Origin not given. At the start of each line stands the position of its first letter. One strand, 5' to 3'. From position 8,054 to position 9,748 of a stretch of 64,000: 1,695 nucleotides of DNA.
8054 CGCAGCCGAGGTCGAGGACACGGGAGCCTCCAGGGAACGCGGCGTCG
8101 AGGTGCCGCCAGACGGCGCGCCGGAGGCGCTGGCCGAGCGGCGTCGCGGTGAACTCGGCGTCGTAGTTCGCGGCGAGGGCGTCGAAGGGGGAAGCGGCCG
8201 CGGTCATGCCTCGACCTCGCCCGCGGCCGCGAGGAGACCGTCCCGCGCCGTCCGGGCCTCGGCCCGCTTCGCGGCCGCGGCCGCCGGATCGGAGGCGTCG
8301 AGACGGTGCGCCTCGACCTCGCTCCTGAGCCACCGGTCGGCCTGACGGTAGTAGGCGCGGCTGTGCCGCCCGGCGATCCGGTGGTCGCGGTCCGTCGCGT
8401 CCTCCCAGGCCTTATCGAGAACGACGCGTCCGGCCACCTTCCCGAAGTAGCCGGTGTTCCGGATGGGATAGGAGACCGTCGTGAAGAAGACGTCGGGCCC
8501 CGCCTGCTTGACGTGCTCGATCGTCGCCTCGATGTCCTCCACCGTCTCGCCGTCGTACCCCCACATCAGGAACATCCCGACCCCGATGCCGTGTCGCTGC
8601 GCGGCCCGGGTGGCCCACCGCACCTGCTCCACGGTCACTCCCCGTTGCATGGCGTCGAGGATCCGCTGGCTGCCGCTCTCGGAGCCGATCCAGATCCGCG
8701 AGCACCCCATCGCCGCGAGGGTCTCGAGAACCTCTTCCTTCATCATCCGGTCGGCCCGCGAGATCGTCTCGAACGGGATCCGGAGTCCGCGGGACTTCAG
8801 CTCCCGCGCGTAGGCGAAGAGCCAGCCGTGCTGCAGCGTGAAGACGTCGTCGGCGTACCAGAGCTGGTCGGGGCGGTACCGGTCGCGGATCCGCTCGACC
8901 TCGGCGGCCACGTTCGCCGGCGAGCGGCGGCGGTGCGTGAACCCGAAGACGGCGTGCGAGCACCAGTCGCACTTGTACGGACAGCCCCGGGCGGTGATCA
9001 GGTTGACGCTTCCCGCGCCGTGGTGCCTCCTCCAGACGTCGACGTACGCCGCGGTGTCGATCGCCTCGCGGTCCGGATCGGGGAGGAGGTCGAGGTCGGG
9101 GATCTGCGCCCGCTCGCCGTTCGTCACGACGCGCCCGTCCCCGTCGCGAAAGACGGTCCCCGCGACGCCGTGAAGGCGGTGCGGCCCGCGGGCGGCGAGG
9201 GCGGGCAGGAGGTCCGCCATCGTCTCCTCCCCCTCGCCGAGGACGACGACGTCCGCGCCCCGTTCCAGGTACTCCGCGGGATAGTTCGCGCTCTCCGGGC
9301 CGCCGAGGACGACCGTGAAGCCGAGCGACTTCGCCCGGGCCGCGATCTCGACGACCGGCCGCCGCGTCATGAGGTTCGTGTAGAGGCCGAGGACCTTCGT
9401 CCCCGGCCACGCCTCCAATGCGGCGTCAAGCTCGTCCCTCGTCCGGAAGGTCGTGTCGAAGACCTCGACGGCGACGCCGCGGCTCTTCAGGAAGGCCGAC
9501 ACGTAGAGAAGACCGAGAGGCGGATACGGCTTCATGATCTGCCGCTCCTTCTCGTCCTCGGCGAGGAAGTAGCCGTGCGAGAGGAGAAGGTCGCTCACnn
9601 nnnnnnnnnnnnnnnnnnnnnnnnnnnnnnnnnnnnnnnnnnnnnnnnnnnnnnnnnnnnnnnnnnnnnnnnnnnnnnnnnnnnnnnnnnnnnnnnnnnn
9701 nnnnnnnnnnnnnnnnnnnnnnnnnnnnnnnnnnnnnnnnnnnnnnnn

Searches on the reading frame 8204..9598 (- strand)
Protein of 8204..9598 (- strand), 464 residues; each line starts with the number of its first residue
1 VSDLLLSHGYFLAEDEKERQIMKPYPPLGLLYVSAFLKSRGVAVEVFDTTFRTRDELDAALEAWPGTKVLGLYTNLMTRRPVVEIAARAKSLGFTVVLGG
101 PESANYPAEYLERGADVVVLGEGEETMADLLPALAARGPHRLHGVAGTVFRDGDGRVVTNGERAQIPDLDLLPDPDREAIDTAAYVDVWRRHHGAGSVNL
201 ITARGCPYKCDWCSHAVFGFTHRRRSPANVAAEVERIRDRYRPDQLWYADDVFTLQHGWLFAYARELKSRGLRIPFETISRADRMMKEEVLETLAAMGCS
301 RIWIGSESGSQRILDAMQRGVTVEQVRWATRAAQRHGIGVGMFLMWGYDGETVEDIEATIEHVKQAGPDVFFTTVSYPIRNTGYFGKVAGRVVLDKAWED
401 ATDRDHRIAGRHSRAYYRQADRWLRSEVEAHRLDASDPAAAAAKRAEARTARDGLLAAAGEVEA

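Call 12: search_protein_families(library=ncbifam, max_evalue=0.1, proteins=[window:8204-9598:-])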
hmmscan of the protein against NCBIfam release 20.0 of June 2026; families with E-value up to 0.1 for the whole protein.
window:8204-9598:- (464 aa): 42 families (the best 25 are shown)
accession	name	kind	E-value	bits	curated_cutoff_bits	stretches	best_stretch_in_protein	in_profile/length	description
TIGR02026.1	BchE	equivalog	1.3e-35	123.3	481.35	1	20-394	15-393/497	magnesium-protoporphyrin IX monomethyl ester anaerobic oxidative cyclase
TIGR04072.2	rSAM_ladder_B12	equivalog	8.8e-33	113.6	360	2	194-373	177-356/443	lipid biosynthesis B12-binding/radical SAM protein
TIGR03471.1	HpnJ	equivalog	2.2e-31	109.2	577.6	1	73-390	75-389/472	hopanoid biosynthesis associated radical SAM protein HpnJ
NF050148.1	rSAM_ApyD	equivalog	4.3e-31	108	750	1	14-363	12-363/645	RiPP biosynthesis radical SAM protein ApyD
TIGR04479.1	bcpD_PhpK_rSAM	subfamily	4.9e-31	107.7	600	1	25-377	70-420/504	PhpK family radical SAM P-methyltransferase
TIGR04014.1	B12_SAM_MJ_0865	equivalog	2.7e-27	95.7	360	2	281-384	252-354/434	methyl-coenzyme M reductase glutamine C-methyltransferase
TIGR04013.1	B12_SAM_MJ_1487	hypoth_equivalog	5.2e-27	94.7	251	1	81-365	58-332/382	TIGR04013 family B12-binding domain/radical SAM domain-containing protein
TIGR04367.1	HpnR_B12_rSAM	equivalog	1.9e-24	86.1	650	1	26-348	21-335/490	hopanoid C-3 methylase HpnR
TIGR03975.1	rSAM_ocin_1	subfamily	2.7e-22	79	281.85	1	64-362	126-426/606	RiPP maturation radical SAM C-methyltransferase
NF038361.1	rSAM_Sden_1168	equivalog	1.4e-21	76.7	575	1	115-365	199-450/560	Sden_1168 family B12-binding radical SAM P-methyltransferase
TIGR04385.1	B12_rSAM_cofa1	equivalog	3.4e-19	69.4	450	1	115-364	123-362/438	B12 lower ligand biosynthesis radical SAM protein BzaD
NF033712.0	B12_rSAM_KedN5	subfamily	1.2e-17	63.4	700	1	95-235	93-234/624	KedN5 family methylcobalamin-dependent radical SAM C-methyltransferase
TIGR04295.1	B12_rSAM_oligo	hypoth_equivalog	1.4e-17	63.6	400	1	81-401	90-396/422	TIGR04295 family B12-binding domain-containing radical SAM protein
NF033070.1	rSAM_AprD4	equivalog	2e-15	56.7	500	1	162-402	163-399/456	AprD4 family radical SAM diol-dehydratase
NF040542.1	rSAM_RCCLKC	equivalog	2.5e-10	40.1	450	1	108-367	93-351/423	arsinothricin biosynthesis radical SAM protein ArsL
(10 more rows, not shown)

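Call 13: search_protein_families(library=pfam, max_evalue=0.1, proteins=[window:8204-9598:-])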
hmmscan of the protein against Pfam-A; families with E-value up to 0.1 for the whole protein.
window:8204-9598:- (464 aa): 4 families
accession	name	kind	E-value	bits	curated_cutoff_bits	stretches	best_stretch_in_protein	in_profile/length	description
PF04055.27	Radical_SAM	-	9.4e-23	81.6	29.5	1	201-362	2-165/166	Radical SAM superfamily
PF02310.24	B12-binding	-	1.3e-14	54.5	32.1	1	25-130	12-120/121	B12 binding domain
PF19864.5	Radical_SAM_N2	-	0.0069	16.3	29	1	95-135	88-126/151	Radical SAM proteins, N-terminal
PF01261.30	AP_endonuc_2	-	0.033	14.3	31.1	0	289-364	72-149/249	Xylose isomerase-like TIM barrel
